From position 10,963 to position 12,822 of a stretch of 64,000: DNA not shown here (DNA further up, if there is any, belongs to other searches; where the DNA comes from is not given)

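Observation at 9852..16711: One-locus quinol-to-outer-membrane electron conduit with a non-canonical part list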

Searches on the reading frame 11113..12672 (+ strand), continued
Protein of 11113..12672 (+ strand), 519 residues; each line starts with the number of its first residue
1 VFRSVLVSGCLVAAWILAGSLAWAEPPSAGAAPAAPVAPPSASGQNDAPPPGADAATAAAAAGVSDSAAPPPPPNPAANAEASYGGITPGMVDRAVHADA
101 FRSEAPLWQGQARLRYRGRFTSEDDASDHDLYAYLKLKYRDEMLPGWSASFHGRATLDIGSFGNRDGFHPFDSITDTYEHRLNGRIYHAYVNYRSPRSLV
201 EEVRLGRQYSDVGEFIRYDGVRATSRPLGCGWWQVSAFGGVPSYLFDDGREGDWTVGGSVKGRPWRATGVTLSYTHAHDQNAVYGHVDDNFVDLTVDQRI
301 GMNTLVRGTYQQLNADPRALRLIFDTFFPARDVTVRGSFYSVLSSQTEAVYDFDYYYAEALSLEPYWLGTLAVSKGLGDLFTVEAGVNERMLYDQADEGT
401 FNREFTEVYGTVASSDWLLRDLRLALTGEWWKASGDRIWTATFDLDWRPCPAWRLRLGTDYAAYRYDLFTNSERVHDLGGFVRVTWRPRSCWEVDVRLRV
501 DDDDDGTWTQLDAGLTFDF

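Call 74: search_solved_structures(query=A3, max_evalue=10)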
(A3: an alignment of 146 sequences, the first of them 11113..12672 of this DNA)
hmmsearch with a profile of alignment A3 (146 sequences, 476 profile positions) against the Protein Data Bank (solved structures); distinct sequences matched with E-value up to 10: 0.

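Call 76: search_protein_families(library=pfam, alignment_id=A4, max_evalue=1)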
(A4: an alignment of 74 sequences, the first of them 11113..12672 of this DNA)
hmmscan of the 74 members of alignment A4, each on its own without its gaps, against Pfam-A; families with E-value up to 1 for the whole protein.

A. member 1, window:11113-12672:+ (519 aa): 1 family
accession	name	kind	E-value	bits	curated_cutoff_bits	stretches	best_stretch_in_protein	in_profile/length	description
PF22037.2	PSD13_N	-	0.27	11.6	27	1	299-362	103-165/224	PSD13 N-terminal repeats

B. families by the number of members that match (of 74 scanned): 28 families (the first 25 are shown)
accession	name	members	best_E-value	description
PF13609.12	Porin_4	8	1.1e-06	Gram-negative porin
PF13505.12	OMP_b-brl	7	6.9e-07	Outer membrane protein beta-barrel domain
PF11854.14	MtrB_PioB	6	0.0012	Putative outer membrane beta-barrel porin, MtrB/PioB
PF18970.5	DUF5709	1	0.0018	Family of unknown function (DUF5709)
PF00593.30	TonB_dep_Rec_b-barrel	1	0.0036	TonB dependent receptor-like, beta-barrel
PF24604.1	B-barrel_PelB_C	1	0.015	PelB, C-terminal beta barrel domain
PF10082.15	BBP2_2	1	0.015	Putative beta-barrel porin 2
PF10677.15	DUF2490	1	0.017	Protein of unknown function (DUF2490)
PF05045.17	RgpF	1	0.021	Rhamnan synthesis protein F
PF09073.15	BUD22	1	0.04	BUD22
PF16075.10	DUF4815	1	0.044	Domain of unknown function (DUF4815)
PF06559.16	DCD_N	1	0.071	2'-deoxycytidine 5'-triphosphate deaminase (DCD) N-terminal domain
PF10686.14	YAcAr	1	0.079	YspA, cpYpsA-related SLOG family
PF23608.1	Ig_ILCR1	1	0.085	ILCR1 Ig-like domain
PF07978.19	NIPSNAP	1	0.089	NIPSNAP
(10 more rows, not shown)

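Call 79: search_solved_structures(query=L001:13115-13738:+, max_evalue=0.01)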
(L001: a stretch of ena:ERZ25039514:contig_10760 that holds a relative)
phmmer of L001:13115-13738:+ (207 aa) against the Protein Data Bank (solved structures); distinct sequences matched with E-value up to 0.01: 0.

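Call 83: search_dna_similar(query=window:11113-12672:+, collection=plasmids, mode=protein, max_evalue=0.001, max_rows=10)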
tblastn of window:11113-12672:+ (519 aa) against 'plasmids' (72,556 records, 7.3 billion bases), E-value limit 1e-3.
No match.

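Call 84: list_cluster_members(proteins=[P0001, P0157, P0277, P0158, P0008, P0009, P0011, P0012, P0014, P0016])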
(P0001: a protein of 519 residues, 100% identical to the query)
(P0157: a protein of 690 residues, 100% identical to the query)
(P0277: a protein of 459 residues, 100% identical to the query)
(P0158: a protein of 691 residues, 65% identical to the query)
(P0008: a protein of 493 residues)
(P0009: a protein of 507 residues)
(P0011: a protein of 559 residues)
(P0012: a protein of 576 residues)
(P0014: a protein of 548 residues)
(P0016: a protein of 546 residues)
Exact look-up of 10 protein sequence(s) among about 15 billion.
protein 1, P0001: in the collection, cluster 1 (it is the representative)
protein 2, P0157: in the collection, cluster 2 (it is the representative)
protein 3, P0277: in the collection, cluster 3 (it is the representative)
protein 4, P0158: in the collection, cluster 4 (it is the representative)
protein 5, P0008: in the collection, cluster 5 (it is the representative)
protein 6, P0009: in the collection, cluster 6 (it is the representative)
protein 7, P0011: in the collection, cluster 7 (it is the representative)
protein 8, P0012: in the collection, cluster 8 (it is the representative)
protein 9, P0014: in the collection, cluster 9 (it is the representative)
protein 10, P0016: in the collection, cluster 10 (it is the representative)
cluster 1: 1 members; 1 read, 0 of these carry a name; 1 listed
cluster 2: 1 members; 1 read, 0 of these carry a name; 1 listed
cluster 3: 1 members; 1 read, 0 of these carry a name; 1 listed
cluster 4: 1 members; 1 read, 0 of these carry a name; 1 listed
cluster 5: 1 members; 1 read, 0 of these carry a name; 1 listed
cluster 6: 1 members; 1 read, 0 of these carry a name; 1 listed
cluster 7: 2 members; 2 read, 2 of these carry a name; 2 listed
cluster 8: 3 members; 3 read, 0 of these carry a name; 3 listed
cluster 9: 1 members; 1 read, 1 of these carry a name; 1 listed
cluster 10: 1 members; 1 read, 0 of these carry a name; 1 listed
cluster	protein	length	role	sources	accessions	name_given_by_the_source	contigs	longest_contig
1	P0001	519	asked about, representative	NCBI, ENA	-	-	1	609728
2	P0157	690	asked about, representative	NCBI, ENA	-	-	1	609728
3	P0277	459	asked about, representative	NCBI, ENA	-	-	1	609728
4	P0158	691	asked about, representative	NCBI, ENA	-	-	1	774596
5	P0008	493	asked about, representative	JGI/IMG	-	-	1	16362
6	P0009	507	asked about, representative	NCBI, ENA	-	-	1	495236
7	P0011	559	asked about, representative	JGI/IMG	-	hypothetical protein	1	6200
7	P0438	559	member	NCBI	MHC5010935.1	MAG: hypothetical protein ACYTG6_08300 [Planctomycetota bacterium]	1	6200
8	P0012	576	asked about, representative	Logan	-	-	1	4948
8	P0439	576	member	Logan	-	-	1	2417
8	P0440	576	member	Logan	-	-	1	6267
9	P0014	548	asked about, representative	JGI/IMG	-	hypothetical protein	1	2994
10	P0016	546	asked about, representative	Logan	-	-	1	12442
